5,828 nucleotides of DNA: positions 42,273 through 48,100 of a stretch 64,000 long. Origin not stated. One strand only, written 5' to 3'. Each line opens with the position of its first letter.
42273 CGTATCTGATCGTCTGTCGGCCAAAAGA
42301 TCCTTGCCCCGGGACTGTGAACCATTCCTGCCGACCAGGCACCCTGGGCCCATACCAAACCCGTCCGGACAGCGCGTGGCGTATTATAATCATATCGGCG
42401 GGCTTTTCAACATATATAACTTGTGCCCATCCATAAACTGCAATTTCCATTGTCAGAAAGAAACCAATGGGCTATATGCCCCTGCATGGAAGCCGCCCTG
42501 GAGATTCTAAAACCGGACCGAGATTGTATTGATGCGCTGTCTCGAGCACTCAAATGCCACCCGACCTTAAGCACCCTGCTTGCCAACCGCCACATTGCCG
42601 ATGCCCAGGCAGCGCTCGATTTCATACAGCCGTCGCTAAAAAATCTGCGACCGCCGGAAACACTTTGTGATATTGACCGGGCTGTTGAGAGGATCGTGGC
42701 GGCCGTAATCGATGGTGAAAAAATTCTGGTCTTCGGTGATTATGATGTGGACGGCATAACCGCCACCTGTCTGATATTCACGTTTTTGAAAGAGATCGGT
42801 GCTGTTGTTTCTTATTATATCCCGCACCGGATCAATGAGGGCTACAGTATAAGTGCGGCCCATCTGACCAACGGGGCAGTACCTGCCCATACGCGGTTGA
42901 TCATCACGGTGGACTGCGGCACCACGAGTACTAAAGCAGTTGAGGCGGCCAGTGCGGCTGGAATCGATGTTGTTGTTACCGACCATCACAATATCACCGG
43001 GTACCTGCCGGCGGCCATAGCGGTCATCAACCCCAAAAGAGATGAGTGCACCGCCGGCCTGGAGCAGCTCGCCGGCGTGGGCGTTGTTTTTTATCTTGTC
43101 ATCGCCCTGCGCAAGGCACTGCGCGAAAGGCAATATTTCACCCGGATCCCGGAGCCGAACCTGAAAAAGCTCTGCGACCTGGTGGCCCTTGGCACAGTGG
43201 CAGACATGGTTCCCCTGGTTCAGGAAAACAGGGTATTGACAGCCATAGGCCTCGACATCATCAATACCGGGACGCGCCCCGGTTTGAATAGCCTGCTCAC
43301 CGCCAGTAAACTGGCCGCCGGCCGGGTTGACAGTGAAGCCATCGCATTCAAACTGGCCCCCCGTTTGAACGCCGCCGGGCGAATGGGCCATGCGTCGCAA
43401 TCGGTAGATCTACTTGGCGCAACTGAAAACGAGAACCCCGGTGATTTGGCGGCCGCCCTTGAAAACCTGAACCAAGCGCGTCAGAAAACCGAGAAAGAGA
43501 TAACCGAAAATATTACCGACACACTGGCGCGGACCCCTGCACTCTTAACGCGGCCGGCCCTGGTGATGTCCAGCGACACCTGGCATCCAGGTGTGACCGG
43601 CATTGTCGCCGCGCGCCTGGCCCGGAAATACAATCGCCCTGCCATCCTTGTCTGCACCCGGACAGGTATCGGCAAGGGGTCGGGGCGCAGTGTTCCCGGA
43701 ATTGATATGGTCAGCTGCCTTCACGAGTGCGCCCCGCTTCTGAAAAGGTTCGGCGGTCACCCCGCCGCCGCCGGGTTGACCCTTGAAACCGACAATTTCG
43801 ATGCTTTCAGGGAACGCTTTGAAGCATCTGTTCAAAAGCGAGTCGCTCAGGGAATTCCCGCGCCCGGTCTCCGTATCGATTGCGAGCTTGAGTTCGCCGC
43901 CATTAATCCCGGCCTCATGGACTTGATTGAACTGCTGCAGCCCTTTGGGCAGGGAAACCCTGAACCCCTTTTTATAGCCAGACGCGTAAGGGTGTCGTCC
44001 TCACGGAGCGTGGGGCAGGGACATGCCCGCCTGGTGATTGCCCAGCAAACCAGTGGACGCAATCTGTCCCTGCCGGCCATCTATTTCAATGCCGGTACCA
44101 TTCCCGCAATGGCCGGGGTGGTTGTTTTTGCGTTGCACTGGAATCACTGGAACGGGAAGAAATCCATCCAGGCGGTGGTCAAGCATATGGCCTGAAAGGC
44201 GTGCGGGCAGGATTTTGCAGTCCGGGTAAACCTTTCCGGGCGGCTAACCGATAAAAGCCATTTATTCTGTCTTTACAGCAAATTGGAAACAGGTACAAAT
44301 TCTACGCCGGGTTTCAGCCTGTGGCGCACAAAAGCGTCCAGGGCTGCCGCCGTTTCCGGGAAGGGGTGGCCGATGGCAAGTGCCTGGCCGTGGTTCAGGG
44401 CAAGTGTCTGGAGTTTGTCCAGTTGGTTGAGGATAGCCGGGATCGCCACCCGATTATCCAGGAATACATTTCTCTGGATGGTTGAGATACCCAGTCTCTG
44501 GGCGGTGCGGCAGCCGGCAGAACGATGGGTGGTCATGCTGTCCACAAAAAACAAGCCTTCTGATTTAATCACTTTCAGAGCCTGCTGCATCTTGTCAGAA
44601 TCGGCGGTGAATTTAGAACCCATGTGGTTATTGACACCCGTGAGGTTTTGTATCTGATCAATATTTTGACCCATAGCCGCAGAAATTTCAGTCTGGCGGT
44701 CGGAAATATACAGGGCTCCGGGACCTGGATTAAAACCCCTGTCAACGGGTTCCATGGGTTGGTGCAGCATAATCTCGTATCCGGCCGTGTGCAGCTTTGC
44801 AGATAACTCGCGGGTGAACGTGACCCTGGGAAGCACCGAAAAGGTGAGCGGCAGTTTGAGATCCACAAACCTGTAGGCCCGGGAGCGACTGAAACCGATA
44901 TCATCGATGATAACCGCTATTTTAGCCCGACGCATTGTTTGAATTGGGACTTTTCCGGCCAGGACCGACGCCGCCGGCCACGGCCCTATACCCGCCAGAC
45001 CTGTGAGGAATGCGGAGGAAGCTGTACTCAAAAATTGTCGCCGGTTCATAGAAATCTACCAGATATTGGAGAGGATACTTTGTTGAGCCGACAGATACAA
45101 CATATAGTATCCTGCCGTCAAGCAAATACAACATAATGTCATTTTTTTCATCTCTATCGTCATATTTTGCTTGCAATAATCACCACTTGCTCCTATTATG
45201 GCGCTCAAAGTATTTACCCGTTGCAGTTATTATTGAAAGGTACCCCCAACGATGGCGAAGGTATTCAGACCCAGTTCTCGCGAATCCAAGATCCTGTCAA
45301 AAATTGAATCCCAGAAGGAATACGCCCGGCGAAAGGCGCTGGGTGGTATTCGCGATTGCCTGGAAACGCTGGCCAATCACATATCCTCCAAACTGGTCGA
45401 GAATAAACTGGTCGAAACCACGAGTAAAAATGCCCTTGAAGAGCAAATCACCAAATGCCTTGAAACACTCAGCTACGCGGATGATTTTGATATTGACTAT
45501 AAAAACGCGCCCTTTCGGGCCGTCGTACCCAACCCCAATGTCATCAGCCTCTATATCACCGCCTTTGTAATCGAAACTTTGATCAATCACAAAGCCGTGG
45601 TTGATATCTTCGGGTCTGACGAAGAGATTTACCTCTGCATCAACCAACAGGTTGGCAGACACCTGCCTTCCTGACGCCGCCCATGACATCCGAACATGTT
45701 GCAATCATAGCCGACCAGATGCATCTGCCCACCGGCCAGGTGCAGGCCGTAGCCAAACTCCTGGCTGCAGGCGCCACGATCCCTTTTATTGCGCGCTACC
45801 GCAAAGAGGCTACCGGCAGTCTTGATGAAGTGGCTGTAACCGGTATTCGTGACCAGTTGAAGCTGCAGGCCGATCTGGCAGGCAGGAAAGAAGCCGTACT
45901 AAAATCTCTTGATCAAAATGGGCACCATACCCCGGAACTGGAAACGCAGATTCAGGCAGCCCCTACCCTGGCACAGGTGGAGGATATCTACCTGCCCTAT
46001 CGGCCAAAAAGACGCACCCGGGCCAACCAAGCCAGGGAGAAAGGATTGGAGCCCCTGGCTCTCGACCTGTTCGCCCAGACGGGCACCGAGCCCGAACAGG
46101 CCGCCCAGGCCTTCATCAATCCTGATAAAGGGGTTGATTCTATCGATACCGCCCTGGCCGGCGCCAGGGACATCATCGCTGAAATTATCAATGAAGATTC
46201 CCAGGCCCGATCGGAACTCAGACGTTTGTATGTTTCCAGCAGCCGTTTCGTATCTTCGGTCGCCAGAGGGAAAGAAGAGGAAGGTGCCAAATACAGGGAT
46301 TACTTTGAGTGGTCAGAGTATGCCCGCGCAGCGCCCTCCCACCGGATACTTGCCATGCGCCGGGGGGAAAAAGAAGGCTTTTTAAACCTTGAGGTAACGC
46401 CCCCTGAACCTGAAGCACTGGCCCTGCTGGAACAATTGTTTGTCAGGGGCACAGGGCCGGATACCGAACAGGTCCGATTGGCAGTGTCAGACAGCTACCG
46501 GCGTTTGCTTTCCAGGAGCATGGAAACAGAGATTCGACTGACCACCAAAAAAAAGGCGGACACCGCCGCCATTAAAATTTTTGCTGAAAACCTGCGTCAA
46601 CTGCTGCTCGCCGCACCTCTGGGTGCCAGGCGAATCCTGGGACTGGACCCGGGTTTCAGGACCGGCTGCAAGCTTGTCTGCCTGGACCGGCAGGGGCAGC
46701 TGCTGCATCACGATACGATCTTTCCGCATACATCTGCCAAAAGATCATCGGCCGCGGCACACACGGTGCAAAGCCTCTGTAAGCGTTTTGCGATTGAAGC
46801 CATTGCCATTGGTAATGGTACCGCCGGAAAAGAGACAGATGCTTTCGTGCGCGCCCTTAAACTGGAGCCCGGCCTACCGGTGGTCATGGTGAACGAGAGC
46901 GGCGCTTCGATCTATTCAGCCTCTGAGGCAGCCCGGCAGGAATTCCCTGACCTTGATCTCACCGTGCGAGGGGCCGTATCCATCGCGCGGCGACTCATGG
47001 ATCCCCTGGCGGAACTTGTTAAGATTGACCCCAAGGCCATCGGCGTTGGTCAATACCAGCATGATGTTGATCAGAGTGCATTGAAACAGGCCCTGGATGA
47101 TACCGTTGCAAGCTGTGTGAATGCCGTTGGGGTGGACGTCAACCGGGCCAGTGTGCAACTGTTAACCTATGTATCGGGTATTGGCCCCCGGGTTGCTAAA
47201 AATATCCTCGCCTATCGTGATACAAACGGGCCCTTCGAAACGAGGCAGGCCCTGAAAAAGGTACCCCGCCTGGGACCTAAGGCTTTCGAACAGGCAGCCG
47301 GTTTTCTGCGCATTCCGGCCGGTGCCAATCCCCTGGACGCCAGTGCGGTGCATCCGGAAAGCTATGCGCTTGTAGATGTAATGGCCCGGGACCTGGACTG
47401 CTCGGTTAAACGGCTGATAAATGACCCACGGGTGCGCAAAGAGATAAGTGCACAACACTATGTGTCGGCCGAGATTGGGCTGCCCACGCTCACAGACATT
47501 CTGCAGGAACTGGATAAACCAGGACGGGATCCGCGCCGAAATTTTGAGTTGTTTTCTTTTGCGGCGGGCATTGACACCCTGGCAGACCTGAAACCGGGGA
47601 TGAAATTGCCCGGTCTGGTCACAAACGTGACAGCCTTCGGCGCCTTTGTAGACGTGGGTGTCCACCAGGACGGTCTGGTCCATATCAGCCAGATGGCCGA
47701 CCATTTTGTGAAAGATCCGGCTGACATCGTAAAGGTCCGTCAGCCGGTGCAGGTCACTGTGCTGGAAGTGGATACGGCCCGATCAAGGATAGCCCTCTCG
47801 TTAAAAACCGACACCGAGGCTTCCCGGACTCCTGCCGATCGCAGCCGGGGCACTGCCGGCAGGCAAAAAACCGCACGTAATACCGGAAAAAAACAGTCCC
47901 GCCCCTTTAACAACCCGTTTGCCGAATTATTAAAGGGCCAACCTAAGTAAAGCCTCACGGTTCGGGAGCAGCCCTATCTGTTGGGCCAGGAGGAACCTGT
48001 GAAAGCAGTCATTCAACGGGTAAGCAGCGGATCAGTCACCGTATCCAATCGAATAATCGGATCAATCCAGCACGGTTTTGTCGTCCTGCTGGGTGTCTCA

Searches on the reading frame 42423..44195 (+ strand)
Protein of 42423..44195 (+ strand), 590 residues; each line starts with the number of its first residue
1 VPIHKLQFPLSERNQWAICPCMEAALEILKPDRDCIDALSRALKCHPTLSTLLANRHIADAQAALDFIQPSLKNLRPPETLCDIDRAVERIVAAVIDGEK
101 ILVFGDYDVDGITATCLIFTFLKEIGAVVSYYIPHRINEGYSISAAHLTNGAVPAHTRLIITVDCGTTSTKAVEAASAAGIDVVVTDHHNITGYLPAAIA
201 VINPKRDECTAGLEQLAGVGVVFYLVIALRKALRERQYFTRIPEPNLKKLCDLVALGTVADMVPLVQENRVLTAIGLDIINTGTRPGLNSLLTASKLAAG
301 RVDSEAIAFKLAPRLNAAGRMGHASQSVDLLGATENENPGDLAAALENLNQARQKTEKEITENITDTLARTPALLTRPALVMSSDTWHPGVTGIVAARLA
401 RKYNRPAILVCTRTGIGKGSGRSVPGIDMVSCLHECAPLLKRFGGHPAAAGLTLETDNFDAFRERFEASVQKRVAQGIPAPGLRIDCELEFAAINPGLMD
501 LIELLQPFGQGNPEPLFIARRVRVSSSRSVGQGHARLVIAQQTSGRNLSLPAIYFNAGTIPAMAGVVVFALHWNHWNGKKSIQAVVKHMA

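Call 75: search_protein_families(library=pfam, proteins=[window:42423-44195:+], max_evalue=0.00001)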
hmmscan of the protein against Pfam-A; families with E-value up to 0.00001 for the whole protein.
window:42423-44195:+ (590 aa): 3 families
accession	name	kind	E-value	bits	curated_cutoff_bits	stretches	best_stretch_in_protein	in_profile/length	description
PF01368.27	DHH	-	5.1e-28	98.3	28.1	1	100-258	1-125/125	DHH family, N-terminal domain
PF17768.7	RecJ_OB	-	1.3e-22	80.3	27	1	485-588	1-107/107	RecJ OB domain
PF02272.25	DHHA1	-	2e-14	54.3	25.9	1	380-471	5-101/102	DHHA1 domain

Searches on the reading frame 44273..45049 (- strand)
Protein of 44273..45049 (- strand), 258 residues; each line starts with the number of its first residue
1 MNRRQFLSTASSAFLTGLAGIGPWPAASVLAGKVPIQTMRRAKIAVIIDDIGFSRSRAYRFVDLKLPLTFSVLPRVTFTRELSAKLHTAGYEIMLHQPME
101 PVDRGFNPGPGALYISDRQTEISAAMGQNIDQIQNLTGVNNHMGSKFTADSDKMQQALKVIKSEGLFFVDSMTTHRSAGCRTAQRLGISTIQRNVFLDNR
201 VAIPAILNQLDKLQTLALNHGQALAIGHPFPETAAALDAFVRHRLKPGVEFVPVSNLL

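Call 75: search_protein_families(library=pfam, proteins=[window:44273-45049:-], max_evalue=0.00001)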
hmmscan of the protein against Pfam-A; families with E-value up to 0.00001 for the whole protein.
window:44273-45049:- (258 aa): 1 family
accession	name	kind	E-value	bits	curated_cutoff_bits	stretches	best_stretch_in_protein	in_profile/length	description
PF04748.18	Polysacc_deac_2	-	2.1e-71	239.9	27.5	1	46-258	1-212/212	Divergent polysaccharide deacetylase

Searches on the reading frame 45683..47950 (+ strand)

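Call 75: search_protein_families(library=pfam, proteins=[window:45683-47950:+], max_evalue=0.00001)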
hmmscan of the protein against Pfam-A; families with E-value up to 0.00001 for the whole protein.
window:45683-47950:+ (755 aa): 9 families
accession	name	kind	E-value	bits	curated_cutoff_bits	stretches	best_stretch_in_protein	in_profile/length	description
PF16921.10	Tex_YqgF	-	1e-46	158.9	27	1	317-438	2-125/126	Tex protein YqgF-like domain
PF22706.1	Tex_central_region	-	2.8e-36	125.6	27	1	135-300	4-178/178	Tex central region-like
PF12836.13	HHH_3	-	1.7e-29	102.2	27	1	479-543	1-65/65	Helix-hairpin-helix motif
PF17674.7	HHH_9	-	3.2e-24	86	23.1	1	549-618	1-70/70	HHH domain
PF09371.15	Tex_N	-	4.7e-24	84.3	32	1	4-76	2-74/75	Tex-like protein N-terminal domain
PF00575.29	S1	-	8.7e-18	64.9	22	1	637-708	3-74/74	S1 RNA binding domain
PF14635.12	HHH_7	-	5.8e-12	46.3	27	1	456-545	9-104/104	Helix-hairpin-helix motif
PF14639.11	YqgF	-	1.6e-07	31.7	35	1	397-446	98-147/150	Holliday-junction resolvase-like of SPT6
PF23459.1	S1_RRP5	-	1.9e-06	28.8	27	1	636-707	1-72/72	RRP5 S1 domain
